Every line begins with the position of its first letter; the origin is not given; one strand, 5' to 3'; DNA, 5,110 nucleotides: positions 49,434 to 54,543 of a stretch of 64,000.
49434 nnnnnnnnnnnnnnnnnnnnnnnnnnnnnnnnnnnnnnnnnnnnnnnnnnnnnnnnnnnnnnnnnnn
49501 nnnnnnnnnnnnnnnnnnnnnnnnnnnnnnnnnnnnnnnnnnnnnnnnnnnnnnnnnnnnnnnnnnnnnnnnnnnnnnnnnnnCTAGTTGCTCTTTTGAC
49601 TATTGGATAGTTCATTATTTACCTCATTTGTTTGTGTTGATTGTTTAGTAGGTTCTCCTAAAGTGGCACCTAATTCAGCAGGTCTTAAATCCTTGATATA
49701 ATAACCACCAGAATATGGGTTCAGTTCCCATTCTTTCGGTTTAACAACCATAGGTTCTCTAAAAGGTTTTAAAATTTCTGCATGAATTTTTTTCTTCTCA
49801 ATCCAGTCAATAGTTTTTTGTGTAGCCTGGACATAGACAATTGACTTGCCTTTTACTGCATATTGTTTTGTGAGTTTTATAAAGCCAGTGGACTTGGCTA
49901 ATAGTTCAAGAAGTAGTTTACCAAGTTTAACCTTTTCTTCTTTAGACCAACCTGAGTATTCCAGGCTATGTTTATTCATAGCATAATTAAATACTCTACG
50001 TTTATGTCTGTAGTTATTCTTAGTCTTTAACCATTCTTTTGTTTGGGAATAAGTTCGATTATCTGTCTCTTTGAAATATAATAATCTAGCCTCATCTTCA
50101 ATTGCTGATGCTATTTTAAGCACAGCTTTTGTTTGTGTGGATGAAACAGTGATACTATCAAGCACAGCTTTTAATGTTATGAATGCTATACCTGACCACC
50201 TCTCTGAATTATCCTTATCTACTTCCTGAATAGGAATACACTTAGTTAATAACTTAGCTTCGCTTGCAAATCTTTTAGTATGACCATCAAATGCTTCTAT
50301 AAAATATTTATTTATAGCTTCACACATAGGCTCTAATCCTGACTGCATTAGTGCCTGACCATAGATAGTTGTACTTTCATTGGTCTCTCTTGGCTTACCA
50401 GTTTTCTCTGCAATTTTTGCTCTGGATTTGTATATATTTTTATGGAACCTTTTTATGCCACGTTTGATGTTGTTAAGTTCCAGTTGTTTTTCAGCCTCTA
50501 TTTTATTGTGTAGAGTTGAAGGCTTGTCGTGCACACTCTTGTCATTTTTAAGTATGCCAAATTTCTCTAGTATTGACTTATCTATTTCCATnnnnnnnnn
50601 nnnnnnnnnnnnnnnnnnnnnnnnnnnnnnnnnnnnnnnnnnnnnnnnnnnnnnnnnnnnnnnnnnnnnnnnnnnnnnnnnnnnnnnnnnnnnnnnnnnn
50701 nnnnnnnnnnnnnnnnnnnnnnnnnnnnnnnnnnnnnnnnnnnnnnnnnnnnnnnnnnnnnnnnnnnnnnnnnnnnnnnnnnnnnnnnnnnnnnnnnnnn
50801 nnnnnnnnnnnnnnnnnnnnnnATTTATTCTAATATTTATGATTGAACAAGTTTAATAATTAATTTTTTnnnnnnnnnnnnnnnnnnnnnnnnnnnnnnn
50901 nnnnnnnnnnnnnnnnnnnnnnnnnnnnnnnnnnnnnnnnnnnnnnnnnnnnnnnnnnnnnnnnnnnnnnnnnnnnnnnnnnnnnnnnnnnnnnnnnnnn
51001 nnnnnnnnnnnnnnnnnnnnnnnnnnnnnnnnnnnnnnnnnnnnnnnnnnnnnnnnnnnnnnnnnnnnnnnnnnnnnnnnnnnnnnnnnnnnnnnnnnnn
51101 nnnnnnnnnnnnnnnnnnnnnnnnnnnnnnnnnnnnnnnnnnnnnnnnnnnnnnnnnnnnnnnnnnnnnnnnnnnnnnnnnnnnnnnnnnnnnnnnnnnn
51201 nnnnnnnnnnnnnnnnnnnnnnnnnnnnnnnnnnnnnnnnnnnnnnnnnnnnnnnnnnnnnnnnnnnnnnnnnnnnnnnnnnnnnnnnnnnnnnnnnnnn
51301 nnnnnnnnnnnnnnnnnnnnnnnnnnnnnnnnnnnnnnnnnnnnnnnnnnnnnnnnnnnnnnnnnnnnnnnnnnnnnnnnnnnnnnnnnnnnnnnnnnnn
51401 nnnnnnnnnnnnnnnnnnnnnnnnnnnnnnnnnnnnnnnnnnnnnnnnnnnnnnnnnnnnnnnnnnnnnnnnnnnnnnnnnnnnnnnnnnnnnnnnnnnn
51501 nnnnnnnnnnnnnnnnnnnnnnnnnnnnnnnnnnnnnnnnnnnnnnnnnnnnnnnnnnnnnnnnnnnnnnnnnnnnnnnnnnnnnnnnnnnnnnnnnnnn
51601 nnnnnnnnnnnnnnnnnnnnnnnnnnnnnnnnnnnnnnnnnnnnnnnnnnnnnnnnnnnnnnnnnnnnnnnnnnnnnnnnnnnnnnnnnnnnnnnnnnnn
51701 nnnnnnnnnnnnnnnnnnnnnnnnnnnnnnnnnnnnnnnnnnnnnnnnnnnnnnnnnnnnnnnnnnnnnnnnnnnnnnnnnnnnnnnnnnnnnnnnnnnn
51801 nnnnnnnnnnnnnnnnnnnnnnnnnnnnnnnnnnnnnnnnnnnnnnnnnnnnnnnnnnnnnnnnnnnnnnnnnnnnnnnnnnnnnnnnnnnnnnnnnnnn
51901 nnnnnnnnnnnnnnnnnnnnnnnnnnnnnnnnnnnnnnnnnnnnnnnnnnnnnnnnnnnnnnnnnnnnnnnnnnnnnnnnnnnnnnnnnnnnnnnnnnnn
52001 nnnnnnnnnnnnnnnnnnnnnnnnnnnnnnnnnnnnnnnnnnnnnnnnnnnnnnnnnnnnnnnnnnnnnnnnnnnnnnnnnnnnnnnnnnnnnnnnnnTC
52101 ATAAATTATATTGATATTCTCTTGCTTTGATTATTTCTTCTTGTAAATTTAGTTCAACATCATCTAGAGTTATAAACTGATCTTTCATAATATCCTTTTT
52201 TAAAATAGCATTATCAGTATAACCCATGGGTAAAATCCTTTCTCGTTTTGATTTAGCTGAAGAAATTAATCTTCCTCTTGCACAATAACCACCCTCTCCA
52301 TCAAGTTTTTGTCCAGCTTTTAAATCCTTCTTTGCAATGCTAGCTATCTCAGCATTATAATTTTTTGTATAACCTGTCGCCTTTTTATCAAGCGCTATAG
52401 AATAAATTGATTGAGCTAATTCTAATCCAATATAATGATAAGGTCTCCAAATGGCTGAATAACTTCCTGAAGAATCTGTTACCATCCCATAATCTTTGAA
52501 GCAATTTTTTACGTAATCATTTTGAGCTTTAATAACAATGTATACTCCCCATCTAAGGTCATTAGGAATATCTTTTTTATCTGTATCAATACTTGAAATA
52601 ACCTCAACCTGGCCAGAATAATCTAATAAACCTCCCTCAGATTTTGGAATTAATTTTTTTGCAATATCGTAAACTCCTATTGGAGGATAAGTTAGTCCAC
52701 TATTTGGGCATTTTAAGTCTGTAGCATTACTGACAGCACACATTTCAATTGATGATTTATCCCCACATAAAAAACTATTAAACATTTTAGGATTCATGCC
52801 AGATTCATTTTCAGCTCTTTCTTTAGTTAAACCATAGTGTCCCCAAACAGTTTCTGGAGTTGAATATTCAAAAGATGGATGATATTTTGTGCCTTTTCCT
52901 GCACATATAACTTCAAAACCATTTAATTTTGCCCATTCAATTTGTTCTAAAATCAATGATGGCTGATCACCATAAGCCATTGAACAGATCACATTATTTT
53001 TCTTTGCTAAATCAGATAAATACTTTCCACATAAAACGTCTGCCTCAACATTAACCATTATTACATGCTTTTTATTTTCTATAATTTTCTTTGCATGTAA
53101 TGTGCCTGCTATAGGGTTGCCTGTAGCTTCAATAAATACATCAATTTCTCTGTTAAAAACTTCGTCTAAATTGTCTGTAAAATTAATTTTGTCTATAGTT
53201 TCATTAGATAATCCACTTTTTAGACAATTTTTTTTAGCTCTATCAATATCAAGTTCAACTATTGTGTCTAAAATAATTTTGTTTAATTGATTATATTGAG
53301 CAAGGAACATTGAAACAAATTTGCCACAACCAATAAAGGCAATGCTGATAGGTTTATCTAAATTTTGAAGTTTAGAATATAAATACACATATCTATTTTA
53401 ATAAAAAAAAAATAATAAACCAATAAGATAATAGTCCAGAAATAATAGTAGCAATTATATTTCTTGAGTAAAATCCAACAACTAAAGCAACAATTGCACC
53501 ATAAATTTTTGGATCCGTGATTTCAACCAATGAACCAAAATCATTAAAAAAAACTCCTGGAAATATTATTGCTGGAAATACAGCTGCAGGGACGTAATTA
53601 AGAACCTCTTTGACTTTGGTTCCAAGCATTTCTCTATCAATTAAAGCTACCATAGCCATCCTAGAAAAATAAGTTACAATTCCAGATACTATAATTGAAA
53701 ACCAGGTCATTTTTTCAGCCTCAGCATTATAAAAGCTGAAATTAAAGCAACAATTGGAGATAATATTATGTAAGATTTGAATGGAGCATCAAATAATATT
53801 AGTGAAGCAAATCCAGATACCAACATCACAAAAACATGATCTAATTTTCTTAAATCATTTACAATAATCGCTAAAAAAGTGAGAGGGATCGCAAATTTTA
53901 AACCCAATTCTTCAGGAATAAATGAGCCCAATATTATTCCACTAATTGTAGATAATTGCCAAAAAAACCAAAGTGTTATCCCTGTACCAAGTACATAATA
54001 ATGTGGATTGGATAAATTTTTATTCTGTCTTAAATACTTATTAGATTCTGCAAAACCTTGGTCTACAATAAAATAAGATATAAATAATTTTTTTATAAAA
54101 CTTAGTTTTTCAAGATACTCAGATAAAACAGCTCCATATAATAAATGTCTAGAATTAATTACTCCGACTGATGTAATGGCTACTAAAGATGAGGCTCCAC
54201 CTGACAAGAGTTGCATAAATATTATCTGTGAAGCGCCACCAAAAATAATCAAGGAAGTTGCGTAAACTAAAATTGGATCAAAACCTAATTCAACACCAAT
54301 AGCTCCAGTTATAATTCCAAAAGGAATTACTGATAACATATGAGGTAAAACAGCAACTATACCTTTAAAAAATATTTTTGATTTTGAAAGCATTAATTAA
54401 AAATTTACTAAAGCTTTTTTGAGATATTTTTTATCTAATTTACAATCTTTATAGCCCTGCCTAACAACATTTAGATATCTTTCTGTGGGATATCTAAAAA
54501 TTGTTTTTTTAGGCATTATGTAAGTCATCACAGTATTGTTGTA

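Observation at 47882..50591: T7-type RNA polymerase encoded as two ORFs, split exactly at the N-terminal-domain boundary with a dedicated ribosome-binding site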

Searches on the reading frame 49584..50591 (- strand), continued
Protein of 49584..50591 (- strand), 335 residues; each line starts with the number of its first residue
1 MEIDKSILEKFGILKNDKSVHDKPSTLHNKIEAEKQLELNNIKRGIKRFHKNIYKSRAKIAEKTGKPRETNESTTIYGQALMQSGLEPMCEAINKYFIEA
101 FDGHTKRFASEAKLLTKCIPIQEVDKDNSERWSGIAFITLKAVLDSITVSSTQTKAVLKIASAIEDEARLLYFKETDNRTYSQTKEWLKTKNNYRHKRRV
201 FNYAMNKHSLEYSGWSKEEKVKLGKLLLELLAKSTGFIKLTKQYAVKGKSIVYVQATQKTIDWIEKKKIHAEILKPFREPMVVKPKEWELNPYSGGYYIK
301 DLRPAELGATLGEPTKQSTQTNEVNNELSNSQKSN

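Call 65: fold_search(model_id=the predicted structure, library=pdb)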
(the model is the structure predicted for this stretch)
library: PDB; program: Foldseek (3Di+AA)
matches with E <= 10: 693; with E <= 0.001: 14
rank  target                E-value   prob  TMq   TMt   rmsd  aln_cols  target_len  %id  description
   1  8dh1_B                2.1e-07  1.00  0.49  0.20   3.1       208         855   24  T7 RNA polymerase elongation complex with unnatural base dDs-PaTP pair (released 2023-02-01)
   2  8dh0_B                2.5e-07  1.00  0.49  0.21   3.2       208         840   24  T7 RNA polymerase elongation complex with unnatural base dDs (released 2023-02-01)
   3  8dh5_B                3.7e-07  1.00  0.49  0.20   3.0       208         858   24  T7 RNA polymerase elongation complex with unnatural base dPa-ATP mismatch (released 2023-02-01)
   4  8dh3_I                7.0e-07  1.00  0.49  0.21  10.0       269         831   22  T7 RNA polymerase elongation complex with unnatural base dPa (released 2023-02-01)
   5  8dh4_M                1.0e-06  1.00  0.45  0.19   3.5       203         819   23  T7 RNA polymerase elongation complex with unnatural base dPa-DsTP pair (released 2023-02-01)
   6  8dh2_B                2.0e-06  1.00  0.49  0.20   3.3       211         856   22  T7 RNA polymerase elongation complex with unnatural base dDs-ATP mismatch (released 2023-02-01)
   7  1h38_A                3.5e-06  1.00  0.51  0.21   6.0       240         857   22  Structure of a T7 RNA polymerase elongation complex at 2.9A resolution (released 2002-11-20)
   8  8dh5_I                5.0e-06  1.00  0.47  0.20   3.3       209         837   22  T7 RNA polymerase elongation complex with unnatural base dPa-ATP mismatch (released 2023-02-01)
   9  1msw_D                5.3e-06  1.00  0.48  0.20   2.8       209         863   22  Structural basis for the transition from initiation to elongation transcription in T7 RNA polymerase (released 2002-11-15)
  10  3e2e_A                4.7e-05  1.00  0.36  0.15   7.0       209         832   20  Crystal Structure of an Intermediate Complex of T7 RNAP and 7nt of RNA (released 2008-11-04)
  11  1s77_D                1.7e-04  1.00  0.48  0.21   6.4       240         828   20  T7 RNAP product pyrophosphate elongation complex (released 2004-03-23)
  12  3e3j_B                3.5e-04  1.00  0.35  0.15   6.1       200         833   20  Crystal Structure of an Intermediate Complex of T7 RNAP and 8nt of RNA (released 2008-11-04)
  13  1cez_A                4.6e-04  1.00  0.36  0.15   9.0       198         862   24  CRYSTAL STRUCTURE OF A T7 RNA POLYMERASE-T7 PROMOTER COMPLEX (released 1999-05-21)
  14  8dh0_J                4.8e-04  1.00  0.38  0.16   4.5       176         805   22  T7 RNA polymerase elongation complex with unnatural base dDs (released 2023-02-01)
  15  8dh2_L                2.3e-03  1.00  0.31  0.14   5.1       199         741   16  T7 RNA polymerase elongation complex with unnatural base dDs-ATP mismatch (released 2023-02-01)
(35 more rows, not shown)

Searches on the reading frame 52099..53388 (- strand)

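Call 33: search_protein_families(library=phrogs, proteins=[window:52099-53388:-], max_evalue=0.00001)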
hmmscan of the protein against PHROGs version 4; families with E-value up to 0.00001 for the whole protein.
window:52099-53388:- (429 aa): 0 families

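Call 49: search_protein_families(library=pfam, proteins=[window:52099-53388:-], max_evalue=0.001)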
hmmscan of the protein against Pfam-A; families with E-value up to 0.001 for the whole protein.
window:52099-53388:- (429 aa): 4 families
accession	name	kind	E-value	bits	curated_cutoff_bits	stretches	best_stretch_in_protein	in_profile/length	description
PF21135.2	DRL_cat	-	5.2e-49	166.9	27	1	140-324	1-164/164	Oxidoreductase DRL, catalytic domain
PF01408.29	GFO_IDH_MocA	-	1.2e-05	26.4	24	1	14-136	1-117/120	Oxidoreductase family, NAD-binding Rossmann fold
PF08666.17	SAF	-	1.7e-05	25.7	21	1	351-412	5-63/63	SAF domain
PF03447.22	NAD_binding_3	-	3.6e-05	24.9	24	1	63-133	39-111/116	Homoserine dehydrogenase, NAD binding domain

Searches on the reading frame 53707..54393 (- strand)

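Call 49: search_protein_families(library=pfam, proteins=[window:53707-54393:-], max_evalue=0.001)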
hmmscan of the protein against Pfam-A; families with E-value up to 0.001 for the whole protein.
window:53707-54393:- (228 aa): 1 family
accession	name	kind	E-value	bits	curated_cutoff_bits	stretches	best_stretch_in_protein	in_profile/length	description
PF03591.19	AzlC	-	9.4e-33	114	32.1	1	17-159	1-137/137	AzlC protein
